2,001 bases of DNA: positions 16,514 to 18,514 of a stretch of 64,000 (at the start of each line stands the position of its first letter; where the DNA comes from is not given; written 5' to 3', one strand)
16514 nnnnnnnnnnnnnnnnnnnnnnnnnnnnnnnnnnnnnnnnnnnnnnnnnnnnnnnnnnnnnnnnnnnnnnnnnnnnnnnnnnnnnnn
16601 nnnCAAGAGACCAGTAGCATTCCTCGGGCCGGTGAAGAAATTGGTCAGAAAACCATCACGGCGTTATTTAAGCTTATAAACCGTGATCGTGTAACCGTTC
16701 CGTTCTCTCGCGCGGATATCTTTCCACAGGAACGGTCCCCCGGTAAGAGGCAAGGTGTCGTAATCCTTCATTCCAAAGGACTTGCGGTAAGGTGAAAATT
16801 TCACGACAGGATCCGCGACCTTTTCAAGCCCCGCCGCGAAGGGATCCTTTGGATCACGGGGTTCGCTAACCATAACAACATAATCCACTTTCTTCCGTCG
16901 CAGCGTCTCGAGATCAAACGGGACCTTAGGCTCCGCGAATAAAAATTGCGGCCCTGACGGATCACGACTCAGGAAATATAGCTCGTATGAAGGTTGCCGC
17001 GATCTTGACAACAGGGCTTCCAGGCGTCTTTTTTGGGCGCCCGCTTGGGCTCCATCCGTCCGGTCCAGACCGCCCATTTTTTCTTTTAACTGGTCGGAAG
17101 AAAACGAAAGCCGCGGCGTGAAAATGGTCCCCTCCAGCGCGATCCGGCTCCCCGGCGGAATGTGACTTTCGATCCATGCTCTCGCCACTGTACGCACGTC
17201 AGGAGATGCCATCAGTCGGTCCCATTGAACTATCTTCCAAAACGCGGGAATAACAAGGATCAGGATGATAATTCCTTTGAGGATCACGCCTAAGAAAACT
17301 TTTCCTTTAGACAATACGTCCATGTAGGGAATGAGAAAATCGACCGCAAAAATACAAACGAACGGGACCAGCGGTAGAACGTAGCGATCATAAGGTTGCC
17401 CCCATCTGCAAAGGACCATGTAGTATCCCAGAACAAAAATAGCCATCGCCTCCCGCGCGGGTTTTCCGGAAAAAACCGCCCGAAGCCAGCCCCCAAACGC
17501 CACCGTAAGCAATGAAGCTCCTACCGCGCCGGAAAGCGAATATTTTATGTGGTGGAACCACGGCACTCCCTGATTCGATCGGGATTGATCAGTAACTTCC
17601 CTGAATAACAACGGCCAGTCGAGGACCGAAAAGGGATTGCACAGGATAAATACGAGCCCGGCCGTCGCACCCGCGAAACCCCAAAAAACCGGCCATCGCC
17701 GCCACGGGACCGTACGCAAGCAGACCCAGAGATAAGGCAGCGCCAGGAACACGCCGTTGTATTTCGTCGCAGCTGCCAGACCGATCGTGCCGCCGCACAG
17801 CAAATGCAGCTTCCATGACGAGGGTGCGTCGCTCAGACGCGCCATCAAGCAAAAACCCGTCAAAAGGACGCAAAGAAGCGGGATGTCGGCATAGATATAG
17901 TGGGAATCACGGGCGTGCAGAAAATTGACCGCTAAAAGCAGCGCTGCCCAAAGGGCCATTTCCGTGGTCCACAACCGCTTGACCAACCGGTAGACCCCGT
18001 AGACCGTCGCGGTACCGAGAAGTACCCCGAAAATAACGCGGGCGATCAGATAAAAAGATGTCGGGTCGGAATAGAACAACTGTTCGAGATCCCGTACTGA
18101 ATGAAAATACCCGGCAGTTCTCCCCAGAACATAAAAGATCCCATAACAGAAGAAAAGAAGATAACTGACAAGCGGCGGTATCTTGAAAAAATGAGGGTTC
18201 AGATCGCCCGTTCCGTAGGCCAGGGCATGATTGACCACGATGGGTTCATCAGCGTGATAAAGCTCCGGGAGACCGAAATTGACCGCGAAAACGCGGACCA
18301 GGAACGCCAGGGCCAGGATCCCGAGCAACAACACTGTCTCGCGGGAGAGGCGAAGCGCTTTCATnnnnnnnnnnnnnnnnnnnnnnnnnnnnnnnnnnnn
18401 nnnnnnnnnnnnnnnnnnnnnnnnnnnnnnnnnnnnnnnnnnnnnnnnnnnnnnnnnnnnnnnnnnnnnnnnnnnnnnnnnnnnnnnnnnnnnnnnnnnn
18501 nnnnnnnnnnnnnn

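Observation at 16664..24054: Arn-pathway-like logic without the aminotransferase predicts a polyprenyl-P-pentose donor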

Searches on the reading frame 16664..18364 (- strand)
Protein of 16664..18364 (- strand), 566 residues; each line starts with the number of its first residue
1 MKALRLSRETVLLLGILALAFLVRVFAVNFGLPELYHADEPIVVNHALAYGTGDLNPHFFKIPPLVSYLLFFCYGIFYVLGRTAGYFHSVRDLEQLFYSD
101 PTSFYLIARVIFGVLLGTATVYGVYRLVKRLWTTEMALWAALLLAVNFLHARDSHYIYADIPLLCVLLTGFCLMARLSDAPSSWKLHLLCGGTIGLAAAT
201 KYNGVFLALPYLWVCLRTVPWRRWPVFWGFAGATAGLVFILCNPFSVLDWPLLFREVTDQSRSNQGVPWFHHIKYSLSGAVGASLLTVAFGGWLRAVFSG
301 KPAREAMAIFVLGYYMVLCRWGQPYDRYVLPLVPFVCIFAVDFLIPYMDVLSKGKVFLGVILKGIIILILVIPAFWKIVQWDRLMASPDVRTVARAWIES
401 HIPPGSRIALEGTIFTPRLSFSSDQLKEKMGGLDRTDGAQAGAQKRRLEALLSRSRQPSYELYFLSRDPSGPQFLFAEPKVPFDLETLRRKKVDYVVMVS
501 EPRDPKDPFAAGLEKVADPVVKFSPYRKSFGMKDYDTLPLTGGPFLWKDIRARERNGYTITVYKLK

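Call 3: search_protein_families(library=pfam, proteins=[window:16664-18364:-])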
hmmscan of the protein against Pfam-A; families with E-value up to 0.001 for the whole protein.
window:16664-18364:- (566 aa): 2 families
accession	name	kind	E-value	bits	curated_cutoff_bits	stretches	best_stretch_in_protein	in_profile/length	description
PF02366.24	PMT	-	6.6e-11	42.7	22.7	1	111-219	87-200/245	Dolichyl-phosphate-mannose-protein mannosyltransferase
PF13231.12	PMT_2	-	2.4e-10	41.3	26.1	1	110-240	25-154/160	Dolichyl-phosphate-mannose-protein mannosyltransferase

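Call 4: search_protein_families(library=ncbifam, proteins=[window:16664-18364:-])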
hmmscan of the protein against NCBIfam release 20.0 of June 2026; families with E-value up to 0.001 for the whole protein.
window:16664-18364:- (566 aa): 0 families

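Call 7: search_solved_structures(query=window:16664-18364:-, max_evalue=0.1)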
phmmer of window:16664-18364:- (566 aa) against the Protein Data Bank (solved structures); distinct sequences matched with E-value up to 0.1: 0.

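Call 8: find_homologous_proteins(query=window:16664-18364:-, max_evalue=0.00001)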
Query window:16664-18364:- (566 aa): 577 proteins with E <= 0.00001 among 8000 candidates; the best 120 are listed.
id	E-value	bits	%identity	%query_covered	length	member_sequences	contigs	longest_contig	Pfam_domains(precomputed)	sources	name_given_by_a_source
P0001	0.0e+0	1305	100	100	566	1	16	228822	PF02366.25,PF13231.13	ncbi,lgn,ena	-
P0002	4.3e-253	859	66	100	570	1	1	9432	PF02366.25,PF13231.13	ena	-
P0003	9.9e-235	799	63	100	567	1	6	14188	PF02366.25,PF13231.13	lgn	-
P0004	1.9e-218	745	60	100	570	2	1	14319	PF02366.25,PF13231.13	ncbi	-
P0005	1.2e-212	726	58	100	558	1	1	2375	PF02366.25,PF13231.13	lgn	-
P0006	6.2e-212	723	59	100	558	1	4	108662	PF02366.25,PF13231.13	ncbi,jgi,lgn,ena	jgi:hypothetical protein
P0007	1.9e-210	718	58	100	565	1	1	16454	PF02366.25,PF13231.13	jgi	jgi:hypothetical protein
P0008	2.6e-209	715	56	100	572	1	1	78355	PF02366.25,PF13231.13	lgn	-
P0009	5.4e-209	714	58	100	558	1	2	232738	PF02366.25,PF13231.13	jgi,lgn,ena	-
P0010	5.7e-209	713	57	100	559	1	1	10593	PF02366.25,PF13231.13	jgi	-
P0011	1.8e-208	712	58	100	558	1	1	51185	PF02366.25,PF13231.13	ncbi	ncbi:MAG: glycosyltransferase family 39 protein [Candidatus Omnitrophota bacterium]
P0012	1.9e-208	712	56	100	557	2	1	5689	PF02366.25,PF13231.13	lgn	-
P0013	4.8e-208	710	56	100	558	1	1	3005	PF02366.25,PF13231.13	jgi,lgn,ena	-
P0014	5.7e-208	710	57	100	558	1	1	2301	PF02366.25,PF13231.13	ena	-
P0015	9.0e-206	703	57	100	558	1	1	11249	PF02366.25,PF13231.13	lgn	-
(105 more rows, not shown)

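Call 11: find_related_loci(query=A1, collection=genome_contigs, flank=8000)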
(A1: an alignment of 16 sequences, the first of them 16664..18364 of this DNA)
Query A1 (566 aa) in genome_contigs; peptide patterns used: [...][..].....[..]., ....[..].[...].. (x = any residue, [..] = any of these).
129 stretches matched a pattern; 81 encode a relative of the query (tblastn E <= 1e-3); the best 80 are kept; 80 distinct loci.
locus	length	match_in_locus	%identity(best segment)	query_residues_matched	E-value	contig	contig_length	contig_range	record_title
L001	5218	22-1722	61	1-566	0e+0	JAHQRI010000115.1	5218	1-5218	MAG: Candidatus Omnitrophota bacterium isolate Go_SlDig_bin_476 Go_SlDig_53572_length_5226_cov_4.442440, whole genome sh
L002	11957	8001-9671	59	1-566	0e+0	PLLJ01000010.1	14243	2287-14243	MAG: Candidatus Omnitrophota bacterium isolate fen_1321 73.20120800_E3X.43_contig_8365, whole genome shotgun sequence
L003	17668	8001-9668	55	1-566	0e+0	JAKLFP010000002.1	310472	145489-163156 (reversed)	MAG: Candidatus Omnitrophota bacterium isolate RA.bin19 RA.bin19_2, whole genome shotgun sequence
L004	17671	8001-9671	57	1-566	0e+0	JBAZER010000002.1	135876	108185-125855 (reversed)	MAG: Candidatus Omnitrophota bacterium isolate SO_2017_LW3_130 NODE_198_length_135876_cov_1.604955_LW162_2017, whole gen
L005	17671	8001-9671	56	1-566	0e+0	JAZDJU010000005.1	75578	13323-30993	MAG: Candidatus Omnitrophota bacterium isolate MEGAHIT-group-0.500 k141_8556785, whole genome shotgun sequence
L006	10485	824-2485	55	1-563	0e+0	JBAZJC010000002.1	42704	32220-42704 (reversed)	MAG: Candidatus Omnitrophota bacterium isolate SO_2017_LW4_11 scaffold_2151_c1_LW137-91_2017, whole genome shotgun seque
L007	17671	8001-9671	58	1-566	0e+0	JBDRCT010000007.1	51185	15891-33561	MAG: Candidatus Omnitrophota bacterium isolate MEGAHIT-group-1.200 k141_1854712, whole genome shotgun sequence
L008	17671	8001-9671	53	2-566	0e+0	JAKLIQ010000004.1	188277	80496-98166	MAG: Candidatus Omnitrophota bacterium isolate RA.bin90 RA.bin90_4, whole genome shotgun sequence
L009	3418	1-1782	52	7-566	0e+0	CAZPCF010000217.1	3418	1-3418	MAG TPA_asm: uncultured bacterium isolate SRP178699_co1_136 genome assembly, contig: NODE_43813_length_3418_cov_3.973238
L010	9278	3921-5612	53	1-566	0e+0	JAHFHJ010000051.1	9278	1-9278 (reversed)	MAG: Candidatus Omnitrophota bacterium isolate nzgw336 NODE_16546_length_9279_cov_9.654510, whole genome shotgun sequenc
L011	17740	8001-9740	53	5-566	4e-178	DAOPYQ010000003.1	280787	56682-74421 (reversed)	MAG TPA_asm: Candidatus Omnitrophota bacterium isolate AMR_MDS_1310 NODE_7_length_280787_cov_7.844777, whole genome shot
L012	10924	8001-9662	52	1-566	2e-176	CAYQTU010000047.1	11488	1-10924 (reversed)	MAG TPA_asm: uncultured bacterium isolate binchicken_co117_27 genome assembly, contig: NODE_10222_length_11488_cov_4.483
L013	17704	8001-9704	49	12-566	2e-170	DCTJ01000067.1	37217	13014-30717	MAG TPA_asm: Candidatus Omnitrophica bacterium UBA1443 UBA1443_contig_1106, whole genome shotgun sequence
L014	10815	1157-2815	48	5-566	8e-162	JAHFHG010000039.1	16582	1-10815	MAG: Candidatus Omnitrophota bacterium isolate nzgw333 NODE_2115_length_16583_cov_5.476188, whole genome shotgun sequenc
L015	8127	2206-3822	46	7-565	5e-157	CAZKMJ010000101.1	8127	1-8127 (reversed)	MAG TPA_asm: uncultured bacterium isolate SRP342105_co1_334 genome assembly, contig: NODE_12403_length_8127_cov_4.512512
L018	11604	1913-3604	45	13-566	3e-146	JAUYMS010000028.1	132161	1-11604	MAG: Candidatus Omnitrophota bacterium isolate C24_metabat.bin.98 C24_k141_917994, whole genome shotgun sequence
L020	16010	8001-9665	46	9-566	2e-142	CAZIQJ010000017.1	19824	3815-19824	MAG TPA_asm: uncultured bacterium isolate SRP342105_co2_29 genome assembly, contig: NODE_2780_length_19824_cov_4.927513,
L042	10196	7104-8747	39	16-566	4e-113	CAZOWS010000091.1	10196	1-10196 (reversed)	MAG TPA_asm: uncultured Actinomycetota bacterium isolate binchicken_co203_618 genome assembly, contig: k141_109451, whol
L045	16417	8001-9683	41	6-566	3e-105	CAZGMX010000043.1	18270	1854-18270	MAG TPA_asm: uncultured Actinomycetota bacterium isolate binchicken_co232_128 genome assembly, contig: NODE_5964_length_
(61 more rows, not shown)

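Call 14: search_protein_families(library=pfam, proteins=[L020:2075-3448:+, L020:3449-4399:+, L020:4399-5346:+, L020:5349-6353:+, L020:6350-7276:+, L020:7273-7986:+, L020:9668-10597:+, L020:10610-11485:+], max_evalue=0.00001)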
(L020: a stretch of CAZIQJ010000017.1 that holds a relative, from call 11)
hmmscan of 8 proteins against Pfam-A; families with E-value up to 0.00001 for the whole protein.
L020:2075-3448:+ (457 aa): 6 families
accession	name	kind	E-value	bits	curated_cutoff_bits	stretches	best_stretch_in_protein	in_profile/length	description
PF03721.20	UDPG_MGDP_dh_N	-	8.5e-48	162.8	27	1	38-214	2-181/187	UDP-glucose/GDP-mannose dehydrogenase family, NAD binding domain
PF00984.24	UDPG_MGDP_dh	-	1.3e-29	102.6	25.4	1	234-325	1-93/94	UDP-glucose/GDP-mannose dehydrogenase family, central domain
PF03720.21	UDPG_MGDP_dh_C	-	6.5e-25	87.9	30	1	353-447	1-102/103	UDP-glucose/GDP-mannose dehydrogenase family, UDP binding domain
PF03446.21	NAD_binding_2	-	1e-09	39.1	21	1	38-165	1-104/161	NAD binding domain of 6-phosphogluconate dehydrogenase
PF02737.24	3HCDH_N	-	6.3e-08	33.2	22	1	39-119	2-87/180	3-hydroxyacyl-CoA dehydrogenase, NAD binding domain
PF02254.24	TrkA_N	-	2.7e-07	31.3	23.8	0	39-78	1-40/116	TrkA-N domain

L020:3449-4399:+ (316 aa): 8 families
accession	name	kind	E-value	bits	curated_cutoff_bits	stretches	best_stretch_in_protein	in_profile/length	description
PF01370.27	Epimerase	-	3e-65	220.4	20.9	1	8-242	2-240/240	NAD dependent epimerase/dehydratase family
PF16363.11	GDP_Man_Dehyd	-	5.7e-58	197.4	27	1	8-305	1-331/332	GDP-mannose 4,6 dehydratase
PF01073.25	3Beta_HSD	-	1.1e-28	100.5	22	1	8-231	1-231/280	3-beta hydroxysteroid dehydrogenase/isomerase family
PF13460.12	NAD_binding_10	-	7.7e-14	52.4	27.2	1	11-142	1-118/184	NAD(P)H-binding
PF04321.23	RmlD_sub_bind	-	6.9e-13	48.8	27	1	8-178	4-154/287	RmlD substrate binding domain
PF07993.18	NAD_binding_4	-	5.2e-12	45.9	20.1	1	10-222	2-255/258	Male sterility protein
PF02719.21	Polysacc_synt_2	-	1.5e-11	44.4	20.2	1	8-266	2-253/293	Polysaccharide biosynthesis protein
PF05368.20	NmrA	-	2.6e-11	44.1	27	1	4-128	2-114/298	NmrA-like family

L020:4399-5346:+ (315 aa): 3 families
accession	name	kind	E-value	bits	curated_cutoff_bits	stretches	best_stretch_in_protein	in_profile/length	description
PF16363.11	GDP_Man_Dehyd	-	9e-47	160.6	27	1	8-305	1-332/332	GDP-mannose 4,6 dehydratase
PF01370.27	Epimerase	-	1.4e-43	149.5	20.9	1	7-242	1-240/240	NAD dependent epimerase/dehydratase family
PF01073.25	3Beta_HSD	-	8.2e-06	25.5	22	0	8-223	1-221/280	3-beta hydroxysteroid dehydrogenase/isomerase family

L020:5349-6353:+ (334 aa): 3 families
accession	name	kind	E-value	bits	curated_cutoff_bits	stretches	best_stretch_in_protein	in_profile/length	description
PF16363.11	GDP_Man_Dehyd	-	2.1e-127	425.6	27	1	8-312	1-332/332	GDP-mannose 4,6 dehydratase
PF01370.27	Epimerase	-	2.1e-67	227.5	20.9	1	8-245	2-240/240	NAD dependent epimerase/dehydratase family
PF04321.23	RmlD_sub_bind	-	8.2e-06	25.5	27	0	8-160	4-135/287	RmlD substrate binding domain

L020:6350-7276:+ (308 aa): 5 families
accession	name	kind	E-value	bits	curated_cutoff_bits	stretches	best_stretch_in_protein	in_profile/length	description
PF01370.27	Epimerase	-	3.3e-50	171.2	20.9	1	2-237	1-240/240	NAD dependent epimerase/dehydratase family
PF16363.11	GDP_Man_Dehyd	-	1.3e-44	153.5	27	1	3-299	1-330/332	GDP-mannose 4,6 dehydratase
PF04321.23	RmlD_sub_bind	-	1.4e-11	44.5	27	1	2-166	3-147/287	RmlD substrate binding domain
PF07993.18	NAD_binding_4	-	1.8e-08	34.3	20.1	0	66-177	92-214/258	Male sterility protein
PF01073.25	3Beta_HSD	-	2.6e-07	30.4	22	1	3-183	1-194/280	3-beta hydroxysteroid dehydrogenase/isomerase family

L020:7273-7986:+ (237 aa): 3 families
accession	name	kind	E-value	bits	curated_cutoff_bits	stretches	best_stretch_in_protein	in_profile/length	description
PF00535.33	Glycos_transf_2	-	2.8e-29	102.6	23.3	1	6-174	1-168/168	Glycosyl transferase family 2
PF10111.15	Glyco_tranf_2_2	-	1.9e-07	31.3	27.3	1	6-96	1-92/276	Glycosyltransferase like family 2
PF13641.12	Glyco_tranf_2_3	-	8e-07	29.7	27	1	5-95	3-96/230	Glycosyltransferase like family 2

L020:9668-10597:+ (309 aa): 2 families
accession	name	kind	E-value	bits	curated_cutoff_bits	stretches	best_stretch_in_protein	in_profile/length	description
PF00535.33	Glycos_transf_2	-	1.3e-26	94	23.3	1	28-185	1-166/168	Glycosyl transferase family 2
PF13641.12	Glyco_tranf_2_3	-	2e-07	31.7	27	1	27-141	3-123/230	Glycosyltransferase like family 2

L020:10610-11485:+ (291 aa): 0 families
